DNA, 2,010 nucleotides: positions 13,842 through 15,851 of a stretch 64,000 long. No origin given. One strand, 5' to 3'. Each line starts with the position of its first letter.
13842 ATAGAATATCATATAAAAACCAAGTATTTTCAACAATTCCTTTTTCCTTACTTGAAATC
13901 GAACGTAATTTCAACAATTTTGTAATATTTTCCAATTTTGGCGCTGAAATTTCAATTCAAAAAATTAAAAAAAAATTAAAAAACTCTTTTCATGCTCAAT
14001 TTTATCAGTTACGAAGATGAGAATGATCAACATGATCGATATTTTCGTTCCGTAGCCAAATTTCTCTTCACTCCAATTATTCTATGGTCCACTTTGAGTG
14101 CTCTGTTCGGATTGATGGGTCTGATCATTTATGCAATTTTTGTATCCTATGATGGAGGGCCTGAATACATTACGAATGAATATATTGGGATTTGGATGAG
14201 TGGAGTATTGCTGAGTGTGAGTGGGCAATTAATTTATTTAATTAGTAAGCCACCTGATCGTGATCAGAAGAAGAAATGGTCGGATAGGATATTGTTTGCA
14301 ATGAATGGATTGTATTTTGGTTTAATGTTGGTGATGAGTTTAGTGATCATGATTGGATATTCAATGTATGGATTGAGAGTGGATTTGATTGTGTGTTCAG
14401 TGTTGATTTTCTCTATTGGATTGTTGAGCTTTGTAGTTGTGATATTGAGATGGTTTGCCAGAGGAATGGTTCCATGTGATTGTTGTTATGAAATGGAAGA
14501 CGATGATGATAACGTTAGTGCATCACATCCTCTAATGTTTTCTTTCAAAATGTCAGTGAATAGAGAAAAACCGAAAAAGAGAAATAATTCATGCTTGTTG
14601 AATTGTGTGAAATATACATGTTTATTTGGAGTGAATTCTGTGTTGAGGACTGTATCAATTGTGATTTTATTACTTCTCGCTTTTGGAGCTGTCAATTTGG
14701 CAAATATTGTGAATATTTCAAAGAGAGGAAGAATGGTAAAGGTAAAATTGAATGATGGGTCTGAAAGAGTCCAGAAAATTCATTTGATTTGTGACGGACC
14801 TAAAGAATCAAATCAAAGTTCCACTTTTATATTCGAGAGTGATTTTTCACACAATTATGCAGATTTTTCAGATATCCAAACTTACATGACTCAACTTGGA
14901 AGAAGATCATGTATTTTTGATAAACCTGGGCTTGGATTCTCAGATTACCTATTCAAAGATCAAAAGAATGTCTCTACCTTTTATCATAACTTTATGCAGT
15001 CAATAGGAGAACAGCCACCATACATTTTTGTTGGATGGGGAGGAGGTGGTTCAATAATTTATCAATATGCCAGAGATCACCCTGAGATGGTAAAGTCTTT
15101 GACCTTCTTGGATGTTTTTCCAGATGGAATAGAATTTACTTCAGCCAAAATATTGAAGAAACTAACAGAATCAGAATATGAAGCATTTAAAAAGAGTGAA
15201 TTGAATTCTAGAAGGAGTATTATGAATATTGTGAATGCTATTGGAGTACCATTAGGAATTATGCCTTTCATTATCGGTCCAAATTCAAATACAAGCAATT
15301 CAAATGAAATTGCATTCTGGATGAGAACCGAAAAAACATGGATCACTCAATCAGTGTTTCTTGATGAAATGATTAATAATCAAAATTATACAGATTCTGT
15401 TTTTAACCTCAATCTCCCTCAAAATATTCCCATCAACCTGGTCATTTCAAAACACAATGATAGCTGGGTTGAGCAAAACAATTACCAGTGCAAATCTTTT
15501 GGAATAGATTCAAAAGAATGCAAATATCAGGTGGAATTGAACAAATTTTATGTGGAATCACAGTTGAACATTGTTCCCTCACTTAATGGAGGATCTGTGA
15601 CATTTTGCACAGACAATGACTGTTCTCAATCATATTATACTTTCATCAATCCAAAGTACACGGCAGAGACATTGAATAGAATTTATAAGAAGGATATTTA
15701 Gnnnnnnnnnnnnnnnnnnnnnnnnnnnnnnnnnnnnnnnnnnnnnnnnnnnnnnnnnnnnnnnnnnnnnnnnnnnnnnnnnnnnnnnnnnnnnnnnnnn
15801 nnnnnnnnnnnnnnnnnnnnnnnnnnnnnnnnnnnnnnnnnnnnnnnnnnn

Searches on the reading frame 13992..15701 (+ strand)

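Call 16: search_protein_families(library=pfam, proteins=[window:13992-15701:+], max_evalue=0.001)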
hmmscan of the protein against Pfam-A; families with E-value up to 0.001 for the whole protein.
window:13992-15701:+ (569 aa): 1 family
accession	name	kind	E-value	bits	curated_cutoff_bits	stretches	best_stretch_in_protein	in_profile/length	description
PF00561.26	Abhydrolase_1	-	2.2e-05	24.7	25.8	1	301-379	25-109/245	alpha/beta hydrolase fold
